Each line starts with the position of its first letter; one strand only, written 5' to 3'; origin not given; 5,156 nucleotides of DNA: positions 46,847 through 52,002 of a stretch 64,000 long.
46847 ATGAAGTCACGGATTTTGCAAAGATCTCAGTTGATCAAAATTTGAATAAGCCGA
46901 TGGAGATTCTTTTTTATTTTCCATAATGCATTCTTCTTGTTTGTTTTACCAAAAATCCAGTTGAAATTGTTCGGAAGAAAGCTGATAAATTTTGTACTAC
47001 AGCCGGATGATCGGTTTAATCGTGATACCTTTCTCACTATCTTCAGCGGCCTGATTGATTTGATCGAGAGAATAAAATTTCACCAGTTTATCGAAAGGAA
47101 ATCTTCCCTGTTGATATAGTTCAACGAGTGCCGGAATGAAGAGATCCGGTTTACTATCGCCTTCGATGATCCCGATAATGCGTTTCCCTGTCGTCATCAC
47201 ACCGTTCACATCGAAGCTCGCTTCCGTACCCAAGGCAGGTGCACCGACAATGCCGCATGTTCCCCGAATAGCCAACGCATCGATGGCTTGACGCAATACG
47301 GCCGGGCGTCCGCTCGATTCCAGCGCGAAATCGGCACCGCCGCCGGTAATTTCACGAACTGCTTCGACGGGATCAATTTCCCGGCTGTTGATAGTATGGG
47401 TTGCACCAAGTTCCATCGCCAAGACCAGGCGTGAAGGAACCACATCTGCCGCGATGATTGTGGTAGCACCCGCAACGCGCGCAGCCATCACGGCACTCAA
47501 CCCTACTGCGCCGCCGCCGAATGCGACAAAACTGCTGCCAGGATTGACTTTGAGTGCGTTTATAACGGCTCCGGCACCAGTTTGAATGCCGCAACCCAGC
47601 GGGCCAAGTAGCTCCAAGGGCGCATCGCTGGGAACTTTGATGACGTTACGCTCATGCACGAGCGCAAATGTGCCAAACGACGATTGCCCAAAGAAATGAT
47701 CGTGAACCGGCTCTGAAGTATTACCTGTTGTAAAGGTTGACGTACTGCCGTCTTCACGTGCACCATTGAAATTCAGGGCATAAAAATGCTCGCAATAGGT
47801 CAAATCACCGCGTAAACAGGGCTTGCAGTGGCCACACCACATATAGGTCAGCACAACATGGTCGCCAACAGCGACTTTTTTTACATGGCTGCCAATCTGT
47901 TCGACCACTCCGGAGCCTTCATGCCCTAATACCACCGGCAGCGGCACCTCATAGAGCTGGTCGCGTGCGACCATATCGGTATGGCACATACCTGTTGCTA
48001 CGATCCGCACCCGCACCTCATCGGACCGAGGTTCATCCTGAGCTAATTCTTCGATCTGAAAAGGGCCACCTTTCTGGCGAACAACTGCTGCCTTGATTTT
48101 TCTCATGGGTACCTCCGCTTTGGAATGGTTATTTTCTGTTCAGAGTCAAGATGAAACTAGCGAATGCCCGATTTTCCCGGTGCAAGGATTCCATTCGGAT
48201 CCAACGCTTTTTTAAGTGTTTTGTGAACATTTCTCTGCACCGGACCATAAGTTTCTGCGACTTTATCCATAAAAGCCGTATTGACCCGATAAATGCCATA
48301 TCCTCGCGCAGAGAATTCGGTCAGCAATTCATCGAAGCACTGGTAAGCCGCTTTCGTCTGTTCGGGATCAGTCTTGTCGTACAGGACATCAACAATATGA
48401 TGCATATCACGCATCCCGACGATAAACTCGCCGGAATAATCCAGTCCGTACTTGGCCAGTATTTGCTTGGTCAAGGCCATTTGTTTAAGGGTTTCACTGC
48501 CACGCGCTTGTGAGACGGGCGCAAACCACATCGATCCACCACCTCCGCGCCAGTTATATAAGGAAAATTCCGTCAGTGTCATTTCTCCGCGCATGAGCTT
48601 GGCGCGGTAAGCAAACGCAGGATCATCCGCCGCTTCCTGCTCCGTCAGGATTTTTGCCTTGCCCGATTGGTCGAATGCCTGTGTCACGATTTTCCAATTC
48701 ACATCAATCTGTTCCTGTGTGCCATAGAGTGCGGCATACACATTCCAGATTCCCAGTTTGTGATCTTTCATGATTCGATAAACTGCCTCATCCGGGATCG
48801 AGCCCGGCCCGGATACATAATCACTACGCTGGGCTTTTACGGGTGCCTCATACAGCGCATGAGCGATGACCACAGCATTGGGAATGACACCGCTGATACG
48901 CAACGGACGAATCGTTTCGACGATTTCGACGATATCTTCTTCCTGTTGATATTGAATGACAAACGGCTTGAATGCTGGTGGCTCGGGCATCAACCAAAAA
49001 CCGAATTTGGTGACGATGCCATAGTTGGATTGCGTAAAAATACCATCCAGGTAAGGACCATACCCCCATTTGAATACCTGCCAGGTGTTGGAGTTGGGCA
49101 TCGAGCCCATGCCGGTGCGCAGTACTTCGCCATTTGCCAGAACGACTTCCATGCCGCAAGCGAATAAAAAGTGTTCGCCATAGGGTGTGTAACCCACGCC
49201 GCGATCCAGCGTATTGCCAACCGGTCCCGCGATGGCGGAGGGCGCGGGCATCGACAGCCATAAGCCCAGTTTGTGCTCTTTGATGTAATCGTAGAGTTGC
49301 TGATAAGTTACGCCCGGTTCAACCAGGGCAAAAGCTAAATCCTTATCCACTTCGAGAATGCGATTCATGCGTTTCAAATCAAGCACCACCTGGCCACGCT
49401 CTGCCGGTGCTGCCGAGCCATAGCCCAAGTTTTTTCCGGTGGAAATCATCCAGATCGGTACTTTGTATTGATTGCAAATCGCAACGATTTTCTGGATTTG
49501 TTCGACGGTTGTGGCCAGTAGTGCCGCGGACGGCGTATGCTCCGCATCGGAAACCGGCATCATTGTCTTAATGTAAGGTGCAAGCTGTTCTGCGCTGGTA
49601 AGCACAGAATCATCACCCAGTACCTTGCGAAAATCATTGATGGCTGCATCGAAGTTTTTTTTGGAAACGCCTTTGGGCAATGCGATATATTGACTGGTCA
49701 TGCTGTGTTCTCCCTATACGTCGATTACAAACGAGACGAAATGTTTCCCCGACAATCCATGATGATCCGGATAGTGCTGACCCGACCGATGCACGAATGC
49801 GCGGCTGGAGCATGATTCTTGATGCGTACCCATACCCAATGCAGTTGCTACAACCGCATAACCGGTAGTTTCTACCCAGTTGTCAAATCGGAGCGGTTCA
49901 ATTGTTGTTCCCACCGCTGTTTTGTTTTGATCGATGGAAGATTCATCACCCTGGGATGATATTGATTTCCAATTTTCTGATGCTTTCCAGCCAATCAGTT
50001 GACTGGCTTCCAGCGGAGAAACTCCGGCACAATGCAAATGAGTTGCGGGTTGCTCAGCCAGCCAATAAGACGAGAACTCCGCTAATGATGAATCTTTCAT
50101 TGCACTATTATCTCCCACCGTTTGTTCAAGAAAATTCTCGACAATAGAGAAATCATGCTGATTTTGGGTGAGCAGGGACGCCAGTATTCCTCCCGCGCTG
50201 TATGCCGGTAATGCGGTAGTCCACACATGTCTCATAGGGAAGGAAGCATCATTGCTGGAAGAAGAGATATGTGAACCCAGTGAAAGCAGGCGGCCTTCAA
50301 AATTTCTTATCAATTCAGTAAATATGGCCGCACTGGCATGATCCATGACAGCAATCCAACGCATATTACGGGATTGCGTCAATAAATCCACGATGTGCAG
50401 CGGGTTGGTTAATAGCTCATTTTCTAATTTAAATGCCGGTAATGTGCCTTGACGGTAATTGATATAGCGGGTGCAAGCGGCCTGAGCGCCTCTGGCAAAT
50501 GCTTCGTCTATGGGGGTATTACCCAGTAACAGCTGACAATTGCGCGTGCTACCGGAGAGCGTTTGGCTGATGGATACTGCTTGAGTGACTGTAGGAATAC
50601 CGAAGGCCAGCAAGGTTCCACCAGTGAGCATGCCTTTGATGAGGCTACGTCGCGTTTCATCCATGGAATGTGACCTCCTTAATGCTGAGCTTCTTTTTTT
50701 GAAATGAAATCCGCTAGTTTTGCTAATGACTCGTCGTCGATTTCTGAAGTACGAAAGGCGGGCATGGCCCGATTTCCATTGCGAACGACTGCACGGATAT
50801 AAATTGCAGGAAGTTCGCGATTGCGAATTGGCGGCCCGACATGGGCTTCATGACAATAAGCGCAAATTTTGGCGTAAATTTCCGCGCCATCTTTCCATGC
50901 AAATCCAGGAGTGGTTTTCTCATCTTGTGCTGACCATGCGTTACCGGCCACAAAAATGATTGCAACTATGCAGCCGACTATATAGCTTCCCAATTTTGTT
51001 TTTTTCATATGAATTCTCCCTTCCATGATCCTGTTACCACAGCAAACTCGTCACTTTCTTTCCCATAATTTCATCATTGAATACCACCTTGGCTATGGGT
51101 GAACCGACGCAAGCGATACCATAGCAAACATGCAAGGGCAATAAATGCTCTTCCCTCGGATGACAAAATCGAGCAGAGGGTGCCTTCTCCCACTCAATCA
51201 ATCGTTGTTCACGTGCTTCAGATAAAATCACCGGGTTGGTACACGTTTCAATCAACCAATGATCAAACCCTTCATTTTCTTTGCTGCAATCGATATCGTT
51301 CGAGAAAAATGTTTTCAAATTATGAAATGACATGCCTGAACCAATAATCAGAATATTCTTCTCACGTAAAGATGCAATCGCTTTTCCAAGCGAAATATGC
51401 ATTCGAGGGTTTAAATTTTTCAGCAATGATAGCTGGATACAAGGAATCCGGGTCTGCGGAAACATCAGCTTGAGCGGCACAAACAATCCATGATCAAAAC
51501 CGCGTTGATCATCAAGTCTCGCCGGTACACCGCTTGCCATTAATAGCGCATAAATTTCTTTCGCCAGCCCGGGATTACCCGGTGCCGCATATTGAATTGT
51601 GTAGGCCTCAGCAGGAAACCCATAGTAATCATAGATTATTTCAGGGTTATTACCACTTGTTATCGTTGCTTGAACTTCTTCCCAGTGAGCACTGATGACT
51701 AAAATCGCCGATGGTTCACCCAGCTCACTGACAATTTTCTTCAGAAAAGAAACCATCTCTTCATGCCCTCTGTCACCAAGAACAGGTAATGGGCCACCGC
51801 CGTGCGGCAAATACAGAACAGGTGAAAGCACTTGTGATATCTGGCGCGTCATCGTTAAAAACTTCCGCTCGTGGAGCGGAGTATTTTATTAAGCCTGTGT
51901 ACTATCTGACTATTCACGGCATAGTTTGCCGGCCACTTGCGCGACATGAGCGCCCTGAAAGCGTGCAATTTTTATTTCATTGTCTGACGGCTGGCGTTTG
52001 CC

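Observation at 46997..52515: Phenolic-oxidation cluster (wrbA, extradiol dioxygenase, pchC, X, pchF, aryl-alcohol dehydrogenase) in a probable chemolithoautotroph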

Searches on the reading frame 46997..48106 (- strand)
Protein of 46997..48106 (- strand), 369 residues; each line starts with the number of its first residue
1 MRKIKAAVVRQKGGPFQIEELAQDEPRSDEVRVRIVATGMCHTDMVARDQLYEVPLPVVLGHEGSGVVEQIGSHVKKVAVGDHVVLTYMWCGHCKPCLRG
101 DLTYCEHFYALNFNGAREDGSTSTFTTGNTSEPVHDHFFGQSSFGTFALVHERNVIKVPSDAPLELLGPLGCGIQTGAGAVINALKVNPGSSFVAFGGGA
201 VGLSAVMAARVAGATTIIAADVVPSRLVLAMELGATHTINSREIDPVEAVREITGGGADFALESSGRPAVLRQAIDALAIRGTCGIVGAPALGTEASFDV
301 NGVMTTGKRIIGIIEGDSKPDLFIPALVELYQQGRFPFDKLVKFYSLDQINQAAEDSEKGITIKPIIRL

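Call 3: search_protein_families(library=pfam, proteins=[window:46997-48106:-])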
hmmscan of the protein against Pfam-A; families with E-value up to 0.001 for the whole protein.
window:46997-48106:- (369 aa): 4 families
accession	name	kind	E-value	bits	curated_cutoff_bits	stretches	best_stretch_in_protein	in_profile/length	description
PF00107.32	ADH_zinc_N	-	1.6e-28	99.6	31.8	1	200-320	1-117/129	Zinc-binding dehydrogenase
PF08240.17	ADH_N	-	1.1e-23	83.9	23.5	1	28-159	2-103/104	Alcohol dehydrogenase GroES-like domain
PF16912.11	Glu_dehyd_C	-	1.8e-08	34.6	34.9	1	184-366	26-208/211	Glucose dehydrogenase C-terminus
PF13602.12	ADH_zinc_N_2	-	0.00017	22.9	27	1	233-360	1-126/134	Zinc-binding dehydrogenase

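Call 4: search_protein_families(library=ncbifam, proteins=[window:46997-48106:-])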
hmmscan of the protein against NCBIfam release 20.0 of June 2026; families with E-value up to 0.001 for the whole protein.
window:46997-48106:- (369 aa): 22 families
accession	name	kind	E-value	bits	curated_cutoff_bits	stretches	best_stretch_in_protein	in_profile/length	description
TIGR03989.1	Rxyl_3153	subfamily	2.2e-78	264.1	440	1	3-368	1-369/370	NDMA-dependent alcohol dehydrogenase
TIGR03451.1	mycoS_dep_FDH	equivalog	4.9e-73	246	512.9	1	4-367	2-356/358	S-(hydroxymethyl)mycothiol dehydrogenase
TIGR02818.1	adh_III_F_hyde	equivalog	2.3e-70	237.5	543.95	1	3-368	1-367/368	S-(hydroxymethyl)glutathione dehydrogenase/class III alcohol dehydrogenase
NF041097.1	keto_inos_dh_IolM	equivalog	4.6e-43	147.3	450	2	179-360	196-380/389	scyllo-inosose 3-dehydrogenase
NF003808.0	PRK05396.1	equivalog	9.9e-35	120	380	2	142-314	119-287/341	L-threonine 3-dehydrogenase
TIGR00692.1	tdh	equivalog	2e-33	115.8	458.35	2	143-314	118-286/340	L-threonine 3-dehydrogenase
TIGR03366.1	HpnZ_proposed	hypoth_equivalog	1.5e-31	109.7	328.1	1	26-343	3-307/315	putative phosphonate catabolism associated alcohol dehydrogenase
NF006940.0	PRK09422.1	equivalog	4.3e-30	104.8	344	2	4-108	1-106/338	alcohol dehydrogenase AdhP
NF010344.0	PRK13771.1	subfamily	3.6e-28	98.5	349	2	4-107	1-106/334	putative alcohol dehydrogenase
NF007642.0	PRK10309.1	equivalog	2.4e-27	96.1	550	2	7-125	3-120/347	galactitol-1-phosphate 5-dehydrogenase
NF047908.1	AldhRedAhr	equivalog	2.4e-24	85.8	470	2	1-108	1-111/335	NADPH-dependent aldehyde reductase Ahr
NF007489.0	PRK10083.1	equivalog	7.8e-22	77.7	376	2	8-127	4-122/339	Zn-dependent oxidoreductase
TIGR03201.1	dearomat_had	equivalog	9.1e-22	77.6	338.65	1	11-357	6-336/349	6-hydroxycyclohex-1-ene-1-carbonyl-CoA dehydrogenase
TIGR02824.1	quinone_pig3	subfamily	1.7e-20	73.3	296.8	2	144-307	94-256/325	putative NAD(P)H quinone oxidoreductase, PIG3 family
NF041172.1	AcrlCoa_red_Thmprot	equivalog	3.2e-18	65.8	500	1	4-107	1-106/334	acryloyl-CoA reductase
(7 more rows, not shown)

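Call 7: search_solved_structures(query=window:46997-48106:-)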
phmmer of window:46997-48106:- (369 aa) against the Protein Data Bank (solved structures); distinct sequences matched with E-value up to 0.001: 217 (the best 60 are shown).
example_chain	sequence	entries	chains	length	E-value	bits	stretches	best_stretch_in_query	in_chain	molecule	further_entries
5tnx_A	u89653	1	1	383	3.9e-160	536.3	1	2-369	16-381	Alcohol dehydrogenase zinc-binding domain protein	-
1f8f_A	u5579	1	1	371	2.9e-144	484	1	2-369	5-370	BENZYL ALCOHOL DEHYDROGENASE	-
1hdy_A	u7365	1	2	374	6.4e-64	219.8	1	3-366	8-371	ALCOHOL DEHYDROGENASE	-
3cos_A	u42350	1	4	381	1.3e-63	218.7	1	3-367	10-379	Alcohol dehydrogenase 4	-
1hso_A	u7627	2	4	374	2.4e-63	217.9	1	3-367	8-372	CLASS I ALCOHOL DEHYDROGENASE 1, ALPHA SUBUNIT | Alcohol dehydrogenase alpha chain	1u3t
7aas_A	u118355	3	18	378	6.1e-63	216.6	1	4-360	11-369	S-(hydroxymethyl)glutathione dehydrogenase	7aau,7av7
1m6h_A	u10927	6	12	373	7.7e-63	216.2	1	3-368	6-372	Glutathione-dependent formaldehyde dehydrogenase | alcohol dehydrogenase class III chi chain | HUMAN CHICHI ALCOHOL DEHYDROGENASE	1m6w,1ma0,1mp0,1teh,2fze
1mc5_A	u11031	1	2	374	7.8e-63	216.2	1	3-368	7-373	Alcohol dehydrogenase class III chi chain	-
3qj5_A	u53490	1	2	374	7.8e-63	216.2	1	3-368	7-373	Alcohol dehydrogenase class-3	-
8gv3_A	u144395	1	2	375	7.8e-63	216.2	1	3-368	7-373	Alcohol dehydrogenase class-3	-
1deh_A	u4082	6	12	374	7.9e-63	216.2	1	3-366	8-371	HUMAN BETA1 ALCOHOL DEHYDROGENASE | ALCOHOL DEHYDROGENASE | CLASS I ALCOHOL DEHYDROGENASE 1, BETA SUBUNIT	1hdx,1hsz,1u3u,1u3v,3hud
1hdz_A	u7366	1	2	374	1.8e-62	215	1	3-366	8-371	ALCOHOL DEHYDROGENASE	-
1htb_A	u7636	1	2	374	1.9e-62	215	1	3-355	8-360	BETA3 ALCOHOL DEHYDROGENASE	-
2fzw_A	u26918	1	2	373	9.9e-62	212.6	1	3-368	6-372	Alcohol dehydrogenase class III chi chain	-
1e3l_A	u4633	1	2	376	2e-61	211.5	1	3-367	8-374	ALCOHOL DEHYDROGENASE, CLASS II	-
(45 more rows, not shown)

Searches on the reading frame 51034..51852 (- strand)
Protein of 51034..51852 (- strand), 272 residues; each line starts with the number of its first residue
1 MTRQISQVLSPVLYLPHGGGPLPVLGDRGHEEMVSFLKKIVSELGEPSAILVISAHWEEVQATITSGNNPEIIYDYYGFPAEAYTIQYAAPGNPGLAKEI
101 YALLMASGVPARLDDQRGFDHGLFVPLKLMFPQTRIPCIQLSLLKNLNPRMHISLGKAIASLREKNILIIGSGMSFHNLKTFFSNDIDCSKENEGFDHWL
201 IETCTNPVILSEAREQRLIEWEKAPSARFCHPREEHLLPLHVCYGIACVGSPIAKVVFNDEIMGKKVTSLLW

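Call 3: search_protein_families(library=pfam, proteins=[window:51034-51852:-])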
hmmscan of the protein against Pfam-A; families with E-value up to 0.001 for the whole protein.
window:51034-51852:- (272 aa): 1 family
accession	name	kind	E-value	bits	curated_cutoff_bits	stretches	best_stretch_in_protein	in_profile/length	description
PF02900.23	LigB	-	1.2e-32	113.6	26.3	1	41-247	38-244/269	Catalytic LigB subunit of aromatic ring-opening dioxygenase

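Call 4: search_protein_families(library=ncbifam, proteins=[window:51034-51852:-])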
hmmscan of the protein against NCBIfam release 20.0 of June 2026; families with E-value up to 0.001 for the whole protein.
window:51034-51852:- (272 aa): 1 family
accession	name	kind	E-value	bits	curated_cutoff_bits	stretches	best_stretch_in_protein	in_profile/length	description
NF007914.1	PRK10628.1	equivalog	1.4e-40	139.3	233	1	8-249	4-238/262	4,5-DOPA-extradiol-dioxygenase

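Call 39: search_solved_structures(query=window:51034-51852:-, show_alignments=2, max_evalue=0.001)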
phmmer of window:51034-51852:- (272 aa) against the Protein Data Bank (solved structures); distinct sequences matched with E-value up to 0.001: 4.
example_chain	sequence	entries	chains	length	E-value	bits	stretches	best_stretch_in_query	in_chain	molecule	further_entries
8in2_A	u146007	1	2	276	9.6e-43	149.4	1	13-255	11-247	4,5-DOPA dioxygenase extradiol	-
29ky_A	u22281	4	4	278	5.5e-40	140.3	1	10-247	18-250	4,5-DOPA dioxygenase extradiol 1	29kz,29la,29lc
9j2l_A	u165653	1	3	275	2.4e-35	125.1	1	14-248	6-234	4,5-DOPA dioxygenase extradiol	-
2pw6_A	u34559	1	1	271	1.3e-30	109.6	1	6-247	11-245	Uncharacterized protein ygiD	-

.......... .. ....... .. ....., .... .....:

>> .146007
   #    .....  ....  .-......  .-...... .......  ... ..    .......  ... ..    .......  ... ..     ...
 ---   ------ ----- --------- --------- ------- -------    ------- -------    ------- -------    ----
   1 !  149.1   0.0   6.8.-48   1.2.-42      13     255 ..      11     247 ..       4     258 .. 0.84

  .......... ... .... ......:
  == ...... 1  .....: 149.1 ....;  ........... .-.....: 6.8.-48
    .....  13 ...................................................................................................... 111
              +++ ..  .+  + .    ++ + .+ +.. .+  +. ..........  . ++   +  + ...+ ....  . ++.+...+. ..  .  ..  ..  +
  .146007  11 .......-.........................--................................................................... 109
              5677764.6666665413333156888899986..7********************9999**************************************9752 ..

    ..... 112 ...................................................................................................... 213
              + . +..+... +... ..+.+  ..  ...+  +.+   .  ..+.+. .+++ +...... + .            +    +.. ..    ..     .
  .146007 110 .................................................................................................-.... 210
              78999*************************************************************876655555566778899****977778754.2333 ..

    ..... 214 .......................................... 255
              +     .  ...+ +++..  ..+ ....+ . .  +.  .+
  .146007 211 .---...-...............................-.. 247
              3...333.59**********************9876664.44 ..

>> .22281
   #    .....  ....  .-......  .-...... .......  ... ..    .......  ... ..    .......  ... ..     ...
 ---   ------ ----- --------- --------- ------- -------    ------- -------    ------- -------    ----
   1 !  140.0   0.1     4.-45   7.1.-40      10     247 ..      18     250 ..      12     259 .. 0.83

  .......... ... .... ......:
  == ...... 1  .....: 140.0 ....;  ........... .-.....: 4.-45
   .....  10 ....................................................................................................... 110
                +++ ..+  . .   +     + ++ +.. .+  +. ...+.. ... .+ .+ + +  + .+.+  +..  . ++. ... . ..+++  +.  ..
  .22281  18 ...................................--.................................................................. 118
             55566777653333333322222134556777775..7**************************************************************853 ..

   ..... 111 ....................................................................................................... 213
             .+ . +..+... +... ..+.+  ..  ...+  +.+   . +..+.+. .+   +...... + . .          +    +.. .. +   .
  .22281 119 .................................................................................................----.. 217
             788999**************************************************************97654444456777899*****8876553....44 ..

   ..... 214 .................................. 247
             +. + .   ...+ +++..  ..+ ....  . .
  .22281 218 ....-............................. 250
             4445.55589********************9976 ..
